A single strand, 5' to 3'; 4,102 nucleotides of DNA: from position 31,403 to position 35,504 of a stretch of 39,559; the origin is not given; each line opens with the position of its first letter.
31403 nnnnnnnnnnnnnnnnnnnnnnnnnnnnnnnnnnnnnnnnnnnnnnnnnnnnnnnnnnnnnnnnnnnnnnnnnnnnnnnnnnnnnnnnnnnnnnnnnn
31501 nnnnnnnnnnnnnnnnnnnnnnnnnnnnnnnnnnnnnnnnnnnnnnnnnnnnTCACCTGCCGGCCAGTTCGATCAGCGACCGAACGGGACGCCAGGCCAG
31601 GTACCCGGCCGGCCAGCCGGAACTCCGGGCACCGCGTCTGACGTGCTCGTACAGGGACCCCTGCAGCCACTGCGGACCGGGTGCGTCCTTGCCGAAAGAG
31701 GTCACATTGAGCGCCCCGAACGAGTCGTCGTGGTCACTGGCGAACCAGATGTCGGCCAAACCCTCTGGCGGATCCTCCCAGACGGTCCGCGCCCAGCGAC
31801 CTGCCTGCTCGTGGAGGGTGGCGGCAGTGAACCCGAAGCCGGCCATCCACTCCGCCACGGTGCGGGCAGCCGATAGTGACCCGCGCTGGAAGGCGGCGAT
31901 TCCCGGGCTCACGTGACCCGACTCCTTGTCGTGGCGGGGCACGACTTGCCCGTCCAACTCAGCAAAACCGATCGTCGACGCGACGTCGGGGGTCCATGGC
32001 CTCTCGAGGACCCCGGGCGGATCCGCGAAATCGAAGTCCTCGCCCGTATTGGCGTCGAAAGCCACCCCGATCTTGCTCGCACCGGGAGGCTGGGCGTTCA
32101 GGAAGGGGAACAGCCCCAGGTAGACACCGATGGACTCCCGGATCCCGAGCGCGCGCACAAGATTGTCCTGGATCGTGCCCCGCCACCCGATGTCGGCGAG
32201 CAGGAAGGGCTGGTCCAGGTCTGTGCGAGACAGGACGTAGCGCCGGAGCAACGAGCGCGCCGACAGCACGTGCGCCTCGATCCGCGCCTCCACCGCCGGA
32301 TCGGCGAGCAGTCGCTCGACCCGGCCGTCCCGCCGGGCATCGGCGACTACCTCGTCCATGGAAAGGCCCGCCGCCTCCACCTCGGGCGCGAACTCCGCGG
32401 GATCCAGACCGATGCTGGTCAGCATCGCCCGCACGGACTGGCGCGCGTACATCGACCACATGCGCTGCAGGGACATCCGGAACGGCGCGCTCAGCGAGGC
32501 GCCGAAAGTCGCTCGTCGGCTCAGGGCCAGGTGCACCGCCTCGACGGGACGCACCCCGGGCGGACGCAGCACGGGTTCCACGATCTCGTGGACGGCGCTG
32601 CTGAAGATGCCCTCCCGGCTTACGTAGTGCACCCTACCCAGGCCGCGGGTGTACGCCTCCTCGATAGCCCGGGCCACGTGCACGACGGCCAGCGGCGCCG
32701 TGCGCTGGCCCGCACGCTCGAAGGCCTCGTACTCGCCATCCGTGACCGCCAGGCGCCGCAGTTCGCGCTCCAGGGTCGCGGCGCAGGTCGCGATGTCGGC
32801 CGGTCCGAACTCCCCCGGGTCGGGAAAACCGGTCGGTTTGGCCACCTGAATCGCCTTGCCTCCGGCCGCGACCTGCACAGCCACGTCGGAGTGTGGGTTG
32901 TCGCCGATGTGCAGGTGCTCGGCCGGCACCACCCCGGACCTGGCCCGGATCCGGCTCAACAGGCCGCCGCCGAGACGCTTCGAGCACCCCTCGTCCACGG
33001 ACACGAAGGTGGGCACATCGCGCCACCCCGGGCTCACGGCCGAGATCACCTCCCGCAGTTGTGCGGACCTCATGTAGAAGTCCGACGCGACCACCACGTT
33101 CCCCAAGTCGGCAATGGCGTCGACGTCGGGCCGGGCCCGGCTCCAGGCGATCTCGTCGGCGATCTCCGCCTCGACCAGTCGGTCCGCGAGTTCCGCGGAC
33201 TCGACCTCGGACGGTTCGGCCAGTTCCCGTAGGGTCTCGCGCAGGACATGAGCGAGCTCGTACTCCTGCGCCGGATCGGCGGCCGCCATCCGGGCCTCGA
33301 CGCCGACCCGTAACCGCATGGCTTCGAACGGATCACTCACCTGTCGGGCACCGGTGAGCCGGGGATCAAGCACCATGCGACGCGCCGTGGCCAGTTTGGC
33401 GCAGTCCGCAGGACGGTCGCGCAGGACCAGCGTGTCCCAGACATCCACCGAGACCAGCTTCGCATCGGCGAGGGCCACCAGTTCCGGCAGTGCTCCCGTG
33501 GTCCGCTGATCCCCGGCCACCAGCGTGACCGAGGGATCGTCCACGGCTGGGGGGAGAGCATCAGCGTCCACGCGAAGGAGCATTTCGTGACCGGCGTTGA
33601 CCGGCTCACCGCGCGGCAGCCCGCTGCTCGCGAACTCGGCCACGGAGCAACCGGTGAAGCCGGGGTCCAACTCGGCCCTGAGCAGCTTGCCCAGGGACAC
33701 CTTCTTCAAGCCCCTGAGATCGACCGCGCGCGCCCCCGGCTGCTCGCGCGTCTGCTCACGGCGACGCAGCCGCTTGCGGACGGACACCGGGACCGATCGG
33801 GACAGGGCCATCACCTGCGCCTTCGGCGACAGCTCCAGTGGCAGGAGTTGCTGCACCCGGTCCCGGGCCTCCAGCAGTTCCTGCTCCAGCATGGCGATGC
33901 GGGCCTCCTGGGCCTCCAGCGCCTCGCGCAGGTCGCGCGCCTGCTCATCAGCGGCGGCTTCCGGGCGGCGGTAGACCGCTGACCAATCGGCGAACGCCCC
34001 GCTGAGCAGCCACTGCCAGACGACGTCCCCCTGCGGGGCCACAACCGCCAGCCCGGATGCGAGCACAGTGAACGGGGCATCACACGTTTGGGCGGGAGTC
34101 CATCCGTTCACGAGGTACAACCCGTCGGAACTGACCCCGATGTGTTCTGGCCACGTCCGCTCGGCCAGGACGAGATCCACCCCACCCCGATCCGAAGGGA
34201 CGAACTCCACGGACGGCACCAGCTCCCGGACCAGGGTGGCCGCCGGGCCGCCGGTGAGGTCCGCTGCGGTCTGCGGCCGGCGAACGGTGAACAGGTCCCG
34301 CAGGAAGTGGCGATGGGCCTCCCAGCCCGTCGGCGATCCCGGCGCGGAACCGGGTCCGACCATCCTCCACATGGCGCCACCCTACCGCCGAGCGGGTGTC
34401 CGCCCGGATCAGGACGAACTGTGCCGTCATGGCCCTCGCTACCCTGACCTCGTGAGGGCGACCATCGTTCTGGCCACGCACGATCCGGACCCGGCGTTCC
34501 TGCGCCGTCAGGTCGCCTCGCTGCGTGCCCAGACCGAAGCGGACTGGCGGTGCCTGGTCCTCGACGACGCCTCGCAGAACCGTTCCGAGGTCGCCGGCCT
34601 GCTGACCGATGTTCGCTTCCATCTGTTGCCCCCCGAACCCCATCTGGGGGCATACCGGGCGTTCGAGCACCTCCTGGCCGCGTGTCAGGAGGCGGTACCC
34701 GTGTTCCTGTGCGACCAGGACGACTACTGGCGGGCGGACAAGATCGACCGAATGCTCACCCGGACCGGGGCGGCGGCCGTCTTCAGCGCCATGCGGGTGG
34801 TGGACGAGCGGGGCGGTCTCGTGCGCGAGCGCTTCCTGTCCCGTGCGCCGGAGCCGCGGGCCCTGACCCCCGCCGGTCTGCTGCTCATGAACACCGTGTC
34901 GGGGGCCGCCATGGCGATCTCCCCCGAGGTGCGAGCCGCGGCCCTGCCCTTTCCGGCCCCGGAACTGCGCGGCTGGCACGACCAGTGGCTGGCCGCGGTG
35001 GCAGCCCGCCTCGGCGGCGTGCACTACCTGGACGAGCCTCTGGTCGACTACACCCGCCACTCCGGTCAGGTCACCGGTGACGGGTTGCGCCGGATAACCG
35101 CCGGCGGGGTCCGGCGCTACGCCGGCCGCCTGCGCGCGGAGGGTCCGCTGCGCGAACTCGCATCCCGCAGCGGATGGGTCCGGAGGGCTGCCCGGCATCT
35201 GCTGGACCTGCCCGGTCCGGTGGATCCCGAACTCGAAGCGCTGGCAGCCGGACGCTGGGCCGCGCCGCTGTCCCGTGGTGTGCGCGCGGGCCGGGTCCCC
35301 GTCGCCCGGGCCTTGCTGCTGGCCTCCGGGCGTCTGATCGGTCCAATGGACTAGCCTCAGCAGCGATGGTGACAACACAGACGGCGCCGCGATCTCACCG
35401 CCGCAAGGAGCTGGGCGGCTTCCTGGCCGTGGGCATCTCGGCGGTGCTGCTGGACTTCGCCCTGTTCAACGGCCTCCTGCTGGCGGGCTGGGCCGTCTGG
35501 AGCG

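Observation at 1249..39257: Hybrid envelope-glycan cluster: ABC-exported rhamnose-type backbone plus three separate lipid-linked sugar donor modules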

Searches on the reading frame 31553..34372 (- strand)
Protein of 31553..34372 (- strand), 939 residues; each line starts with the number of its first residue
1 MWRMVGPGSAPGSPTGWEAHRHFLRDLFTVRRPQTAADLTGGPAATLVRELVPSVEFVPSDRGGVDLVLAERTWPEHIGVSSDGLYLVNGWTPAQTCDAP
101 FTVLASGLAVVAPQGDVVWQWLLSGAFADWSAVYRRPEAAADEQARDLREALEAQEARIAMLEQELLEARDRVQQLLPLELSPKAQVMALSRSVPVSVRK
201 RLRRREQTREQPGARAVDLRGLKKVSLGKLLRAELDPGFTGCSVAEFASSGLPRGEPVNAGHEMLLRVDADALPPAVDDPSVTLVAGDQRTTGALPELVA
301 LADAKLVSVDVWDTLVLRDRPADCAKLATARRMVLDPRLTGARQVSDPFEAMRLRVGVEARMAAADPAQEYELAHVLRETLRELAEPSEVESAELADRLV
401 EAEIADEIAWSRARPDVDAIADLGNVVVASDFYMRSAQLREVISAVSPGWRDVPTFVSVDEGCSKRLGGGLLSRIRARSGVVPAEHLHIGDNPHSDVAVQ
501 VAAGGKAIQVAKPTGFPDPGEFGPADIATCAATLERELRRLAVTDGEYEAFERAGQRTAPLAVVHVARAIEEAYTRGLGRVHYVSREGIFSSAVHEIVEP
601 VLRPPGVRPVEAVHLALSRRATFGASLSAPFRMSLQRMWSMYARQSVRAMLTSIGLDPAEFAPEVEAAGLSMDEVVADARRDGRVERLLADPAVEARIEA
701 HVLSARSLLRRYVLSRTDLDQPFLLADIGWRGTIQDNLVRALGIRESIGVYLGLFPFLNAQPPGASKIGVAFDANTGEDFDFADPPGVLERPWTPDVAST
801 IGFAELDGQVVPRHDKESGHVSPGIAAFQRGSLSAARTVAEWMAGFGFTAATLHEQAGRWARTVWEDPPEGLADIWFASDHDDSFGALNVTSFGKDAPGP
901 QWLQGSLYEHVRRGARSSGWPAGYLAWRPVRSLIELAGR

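Call 10: search_protein_families(library=pfam, proteins=[window:31553-34372:-], max_evalue=0.001)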
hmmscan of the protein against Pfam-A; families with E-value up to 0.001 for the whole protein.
window:31553-34372:- (939 aa): 0 families

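Call 16: search_protein_families(library=ncbifam, proteins=[window:31553-34372:-], max_evalue=0.001)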
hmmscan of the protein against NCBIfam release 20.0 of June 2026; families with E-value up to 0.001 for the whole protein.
window:31553-34372:- (939 aa): 0 families

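Call 46: search_solved_structures(query=window:31553-34372:-, max_evalue=1)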
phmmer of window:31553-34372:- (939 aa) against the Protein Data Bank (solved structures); distinct sequences matched with E-value up to 1: 4.
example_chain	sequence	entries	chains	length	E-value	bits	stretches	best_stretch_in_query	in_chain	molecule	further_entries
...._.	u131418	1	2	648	1.3e-14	56.6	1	303-773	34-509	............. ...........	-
9h50_A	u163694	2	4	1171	0.2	13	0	397-741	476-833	Bcs3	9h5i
8a0c_A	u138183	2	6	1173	0.2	13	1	397-741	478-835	Bcs3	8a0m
4b8n_A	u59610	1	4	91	0.95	10.7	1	753-798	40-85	CYTOCHROME B5-HOST ORIGIN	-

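Call 49: search_solved_structures(query=window:31553-34372:-, max_evalue=0.001, show_alignments=1)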
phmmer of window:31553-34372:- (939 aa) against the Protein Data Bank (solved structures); distinct sequences matched with E-value up to 0.001: 1.
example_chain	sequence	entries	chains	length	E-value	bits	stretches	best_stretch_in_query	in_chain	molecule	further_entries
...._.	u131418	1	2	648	1.3e-14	56.6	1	303-773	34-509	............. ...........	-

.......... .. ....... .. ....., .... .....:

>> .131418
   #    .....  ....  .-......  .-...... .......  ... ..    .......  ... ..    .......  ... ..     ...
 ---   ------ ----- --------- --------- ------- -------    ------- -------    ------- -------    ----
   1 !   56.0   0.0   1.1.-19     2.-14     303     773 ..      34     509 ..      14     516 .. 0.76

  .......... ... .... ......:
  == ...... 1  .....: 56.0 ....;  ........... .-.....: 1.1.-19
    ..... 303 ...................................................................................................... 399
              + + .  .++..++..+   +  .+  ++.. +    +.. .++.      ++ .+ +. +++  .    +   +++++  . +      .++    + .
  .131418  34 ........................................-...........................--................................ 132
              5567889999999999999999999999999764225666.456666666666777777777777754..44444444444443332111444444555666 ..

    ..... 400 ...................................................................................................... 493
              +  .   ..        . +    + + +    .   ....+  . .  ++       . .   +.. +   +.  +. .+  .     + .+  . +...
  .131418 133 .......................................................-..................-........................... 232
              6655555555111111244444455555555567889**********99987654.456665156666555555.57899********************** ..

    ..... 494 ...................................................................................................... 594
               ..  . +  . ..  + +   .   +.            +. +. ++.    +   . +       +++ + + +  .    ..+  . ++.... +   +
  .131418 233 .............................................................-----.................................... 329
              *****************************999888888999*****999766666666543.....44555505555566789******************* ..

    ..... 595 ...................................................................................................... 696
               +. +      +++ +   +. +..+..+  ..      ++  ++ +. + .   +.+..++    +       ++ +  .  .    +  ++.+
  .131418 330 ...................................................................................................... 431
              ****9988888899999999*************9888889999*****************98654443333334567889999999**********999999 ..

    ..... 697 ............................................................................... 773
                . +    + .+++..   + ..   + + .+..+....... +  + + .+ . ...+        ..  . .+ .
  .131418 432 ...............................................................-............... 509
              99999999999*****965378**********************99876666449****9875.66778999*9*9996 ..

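Call 82: find_homologous_proteins(query=window:31553-34372:-, max_evalue=0.00001)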
Query window:31553-34372:- (939 aa): 29 proteins with E <= 0.00001 among 8000 candidates.
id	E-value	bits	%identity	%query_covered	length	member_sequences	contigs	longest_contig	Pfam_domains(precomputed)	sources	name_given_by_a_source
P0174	0.0e+0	2087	100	100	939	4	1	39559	-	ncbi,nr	ncbi:MAG TPA: hypothetical protein PLT68_00135 [Actinomycetota bacterium]|nr:hypothetical protein [A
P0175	0.0e+0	1588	78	100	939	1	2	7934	-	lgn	-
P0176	0.0e+0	1438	70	100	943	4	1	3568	-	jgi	jgi:hypothetical protein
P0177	0.0e+0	1432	70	100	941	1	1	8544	-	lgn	-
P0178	0.0e+0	1424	69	100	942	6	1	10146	-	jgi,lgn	-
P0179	0.0e+0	1413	68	100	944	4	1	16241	-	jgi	-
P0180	0.0e+0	1116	59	98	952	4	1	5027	-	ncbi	-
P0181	0.0e+0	1097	57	100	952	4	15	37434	-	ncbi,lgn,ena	-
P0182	0.0e+0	1087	57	100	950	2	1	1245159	-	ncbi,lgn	ncbi:MAG: hypothetical protein R2720_02740 [Candidatus Nanopelagicales bacterium]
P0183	0.0e+0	1073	57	100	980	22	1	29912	-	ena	-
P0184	0.0e+0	1062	73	70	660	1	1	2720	-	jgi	jgi:FMN phosphatase YigB (HAD superfamily)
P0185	0.0e+0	1047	56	98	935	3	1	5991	-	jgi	jgi:FMN phosphatase YigB (HAD superfamily)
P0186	0.0e+0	1036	56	98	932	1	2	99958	-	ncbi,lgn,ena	-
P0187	0.0e+0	1023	56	98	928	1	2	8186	-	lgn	-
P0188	0.0e+0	1021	55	100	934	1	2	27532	-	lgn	-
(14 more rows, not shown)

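Call 99: predict_structure(alignment_id=A3)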
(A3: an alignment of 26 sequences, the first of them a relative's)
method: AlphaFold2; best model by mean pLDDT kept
length: 939 residues; sequences in the alignment: 26
mean_pLDDT: 84.0   pTM: 0.76
mean pLDDT of the five models: 84.0, 83.9, 82.0, 81.8, 80.9
residues with pLDDT >= 90: 529; 70-90: 263; 50-70: 66; < 50: 81
segments of 3 or more residues with pLDDT < 50: 1-12, 138-144, 170-216, 883-892
pLDDT, mean of each block of 10 residues (from residue 1): 30 67 89 91 90 90 85 84 89 82 87 79 81 62 55 68 59 41 41 41 35 50 85 93 92 92 77 53 92 93 95 92 96 90 78 95 89 95 89 94 95 92 90 90 95 93 87 94 96 94 95 81 93 92 90 96 98 95 95 98 95 93 88 80 78 87 94 84 90 93 95 94 91 89 94 70 87 83 67 89 92 83 92 98 97 95 90 88 46 71 90 85 91 89
secondary structure, 60 per line:
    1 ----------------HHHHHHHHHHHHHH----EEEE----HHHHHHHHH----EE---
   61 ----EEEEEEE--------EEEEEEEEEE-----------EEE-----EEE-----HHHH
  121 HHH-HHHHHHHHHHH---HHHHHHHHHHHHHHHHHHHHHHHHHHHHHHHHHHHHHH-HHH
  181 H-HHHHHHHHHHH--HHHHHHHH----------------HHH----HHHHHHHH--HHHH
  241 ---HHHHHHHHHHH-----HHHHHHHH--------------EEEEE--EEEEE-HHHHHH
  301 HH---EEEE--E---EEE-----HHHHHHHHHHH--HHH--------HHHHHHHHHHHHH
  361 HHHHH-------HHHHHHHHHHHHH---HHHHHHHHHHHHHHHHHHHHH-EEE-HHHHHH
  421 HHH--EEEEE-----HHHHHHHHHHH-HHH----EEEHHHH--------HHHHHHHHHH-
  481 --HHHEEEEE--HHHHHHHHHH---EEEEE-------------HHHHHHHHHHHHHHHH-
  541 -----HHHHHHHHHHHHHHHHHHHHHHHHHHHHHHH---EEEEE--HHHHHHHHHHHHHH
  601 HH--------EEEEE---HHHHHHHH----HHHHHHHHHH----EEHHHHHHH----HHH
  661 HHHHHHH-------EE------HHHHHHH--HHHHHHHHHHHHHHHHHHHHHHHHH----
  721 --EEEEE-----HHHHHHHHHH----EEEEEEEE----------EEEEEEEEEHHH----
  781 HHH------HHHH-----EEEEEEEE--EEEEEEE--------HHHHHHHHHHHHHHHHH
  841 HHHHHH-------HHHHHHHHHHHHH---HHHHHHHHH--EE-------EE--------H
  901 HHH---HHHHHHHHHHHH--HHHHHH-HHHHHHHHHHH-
elements in order (helices of 4 or more, strands of 3 or more residues): H17-30 E35-38 H43-51 E65-71 E80-89 E101-103 E109-111 H117-123 H125-135 H139-176 H178-181 H183-193 H196-203 H227-234 H237-240 H244-254 H260-267 E282-286 E289-293 H295-302 E306-309 E316-318 H324-334 H348-365 H373-385 H389-409 E411-413 H415-423 E426-430 H436-446 E455-457 H458-461 H470-479 E486-490 H493-502 E506-510 H524-539 H546-576 E580-584 H587-602 E611-615 H619-626 H631-640 H647-653 H658-667 H683-689 H692-716 E723-727 H733-742 E747-754 E765-773 H790-793 E799-806 E809-815 H824-846 H854-866 H870-878 H900-903 H907-918 H921-926 H928-938

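Call 103: fold_search(model_id=the predicted structure, library=pdb)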
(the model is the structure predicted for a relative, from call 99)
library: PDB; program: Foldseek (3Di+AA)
matches with E <= 10: 460; with E <= 0.001: 42
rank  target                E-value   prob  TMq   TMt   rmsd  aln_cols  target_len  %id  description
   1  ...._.                1.6e-23  1.00  0.38  0.55   9.7       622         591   18  Polysaccharide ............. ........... from Thermobacillus composti (released 2022-03-02)
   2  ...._B                2.7e-22  1.00  0.38  0.55   9.7       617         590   18  Polysaccharide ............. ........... from Thermobacillus composti (released 2022-03-02)
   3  8a0m_A                1.6e-17  1.00  0.30  0.26  11.7       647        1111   16  Capsular polysaccharide synthesis multienzyme in complex with capsular polymer fragment (released 2023-04-26)
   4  8a0c_A                1.7e-17  1.00  0.31  0.26  11.6       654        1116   16  Capsular polysaccharide synthesis multienzyme in complex with CMP (released 2023-04-26)
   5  8a0c_B                1.9e-17  1.00  0.30  0.26  11.6       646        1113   16  Capsular polysaccharide synthesis multienzyme in complex with CMP (released 2023-04-26)
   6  8a0m_C                3.7e-17  1.00  0.30  0.26  11.8       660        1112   16  Capsular polysaccharide synthesis multienzyme in complex with capsular polymer fragment (released 2023-04-26)
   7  8a0m_D                5.1e-17  1.00  0.27  0.27  11.8       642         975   16  Capsular polysaccharide synthesis multienzyme in complex with capsular polymer fragment (released 2023-04-26)
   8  8a0m_B                2.5e-16  1.00  0.29  0.28  12.4       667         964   15  Capsular polysaccharide synthesis multienzyme in complex with capsular polymer fragment (released 2023-04-26)
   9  6z1k                  7.2e-05  1.00  0.17  0.57   4.4       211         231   18  A de novo Enzyme for the Morita-Baylis-Hillman Reaction BH32.6 (released 2021-08-25)
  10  3k1z                  8.2e-05  1.00  0.17  0.59   7.0       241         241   16  Crystal Structure of Human Haloacid Dehalogenase-like Hydrolase Domain containing 3 (HDHD3) (released 2009-11-03)
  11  3vay_A                8.6e-05  1.00  0.18  0.64   3.9       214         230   21  Crystal structure of 2-Haloacid Dehalogenase from Pseudomonas syringae pv. Tomato DC3000 (released 2013-01-02)
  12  8bp1                  9.8e-05  1.00  0.17  0.57   4.4       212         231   19  Crystal structure of BHMeHis1.0, an engineered enzyme for the Morita-Baylis-Hillman reaction (released 2024-02-28)
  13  2hoq                  1.1e-04  1.00  0.16  0.49  13.5       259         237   18  Crystal structure of the probable haloacid dehalogenase (PH1655) from pyrococcus horikoshii OT3 (released 2007-07-17)
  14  9eqd                  1.3e-04  1.00  0.16  0.54   4.6       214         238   15  Crystal structure of an engineered enzyme containing a genetically encoded thiourea, CT1.5 (released 2025-10-01)
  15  6q7p                  1.8e-04  1.00  0.17  0.58   4.3       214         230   18  Crystal structure of OE1.2 (released 2019-06-05)
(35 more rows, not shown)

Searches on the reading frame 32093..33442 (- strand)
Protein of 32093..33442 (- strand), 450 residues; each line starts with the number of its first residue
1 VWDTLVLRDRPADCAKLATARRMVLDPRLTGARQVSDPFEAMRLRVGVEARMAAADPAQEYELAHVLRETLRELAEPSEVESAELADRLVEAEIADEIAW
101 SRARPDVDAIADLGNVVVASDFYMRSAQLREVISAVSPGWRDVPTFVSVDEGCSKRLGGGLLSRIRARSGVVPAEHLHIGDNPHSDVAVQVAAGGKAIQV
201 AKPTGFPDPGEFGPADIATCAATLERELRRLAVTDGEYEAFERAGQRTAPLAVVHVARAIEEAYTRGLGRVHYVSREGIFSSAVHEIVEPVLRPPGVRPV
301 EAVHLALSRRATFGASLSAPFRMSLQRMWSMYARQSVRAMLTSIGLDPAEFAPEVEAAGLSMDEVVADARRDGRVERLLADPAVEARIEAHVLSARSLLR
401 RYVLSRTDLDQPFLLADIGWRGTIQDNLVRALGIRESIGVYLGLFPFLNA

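Call 74: search_protein_families(library=pfam, proteins=[window:32093-33442:-], max_evalue=1)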
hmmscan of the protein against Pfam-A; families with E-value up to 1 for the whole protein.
window:32093-33442:- (450 aa): 2 families
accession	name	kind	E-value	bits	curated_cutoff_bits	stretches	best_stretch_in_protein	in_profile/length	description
PF13242.12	Hydrolase_like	-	0.013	15.9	22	1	161-202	9-50/75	HAD-hyrolase-like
PF19955.5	EAD1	-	0.48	11.4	24.2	0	333-381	21-71/90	Effector-associated domain 1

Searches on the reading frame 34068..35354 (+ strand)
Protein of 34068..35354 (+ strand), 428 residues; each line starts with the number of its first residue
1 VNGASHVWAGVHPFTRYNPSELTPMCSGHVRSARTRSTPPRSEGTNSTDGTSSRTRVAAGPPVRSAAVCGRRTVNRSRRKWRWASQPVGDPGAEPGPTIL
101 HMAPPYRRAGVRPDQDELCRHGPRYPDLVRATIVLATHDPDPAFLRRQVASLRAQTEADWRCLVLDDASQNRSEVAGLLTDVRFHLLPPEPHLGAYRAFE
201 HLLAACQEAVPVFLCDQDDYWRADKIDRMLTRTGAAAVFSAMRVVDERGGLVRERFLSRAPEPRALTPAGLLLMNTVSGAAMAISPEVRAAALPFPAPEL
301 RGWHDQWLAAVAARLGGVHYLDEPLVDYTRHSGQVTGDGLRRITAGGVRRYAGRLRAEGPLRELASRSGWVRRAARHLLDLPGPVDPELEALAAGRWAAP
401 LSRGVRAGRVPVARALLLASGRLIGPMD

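Call 10: search_protein_families(library=pfam, proteins=[window:34068-35354:+], max_evalue=0.001)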
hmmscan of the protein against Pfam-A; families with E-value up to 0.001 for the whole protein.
window:34068-35354:+ (428 aa): 1 family
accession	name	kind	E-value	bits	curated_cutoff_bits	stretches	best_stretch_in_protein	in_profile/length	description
PF00535.33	Glycos_transf_2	-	6.3e-08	33.2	23.3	1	133-237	2-108/168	Glycosyl transferase family 2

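Call 16: search_protein_families(library=ncbifam, proteins=[window:34068-35354:+], max_evalue=0.001)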
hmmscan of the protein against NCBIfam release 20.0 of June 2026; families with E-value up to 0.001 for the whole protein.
window:34068-35354:+ (428 aa): 1 family
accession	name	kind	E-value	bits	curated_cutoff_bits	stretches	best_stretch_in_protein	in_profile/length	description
NF047683.1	TeichurnBiosyTuaG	equivalog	1.2e-07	31.6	400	1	143-328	19-203/252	teichuronic acid biosynthesis protein TuaG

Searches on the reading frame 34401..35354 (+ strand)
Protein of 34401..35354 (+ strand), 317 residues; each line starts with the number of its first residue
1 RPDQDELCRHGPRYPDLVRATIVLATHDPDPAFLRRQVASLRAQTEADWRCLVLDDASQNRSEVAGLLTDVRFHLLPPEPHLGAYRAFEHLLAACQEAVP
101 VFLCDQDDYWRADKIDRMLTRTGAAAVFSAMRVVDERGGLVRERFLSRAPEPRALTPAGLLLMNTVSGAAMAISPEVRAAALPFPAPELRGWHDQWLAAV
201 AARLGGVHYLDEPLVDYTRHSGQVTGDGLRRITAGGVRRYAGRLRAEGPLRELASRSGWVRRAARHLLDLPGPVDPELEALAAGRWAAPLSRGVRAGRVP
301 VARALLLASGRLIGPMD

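Call 30: search_solved_structures(query=window:34401-35354:+, max_evalue=0.001)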
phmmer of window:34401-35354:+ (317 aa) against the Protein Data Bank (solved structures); distinct sequences matched with E-value up to 0.001: 0.
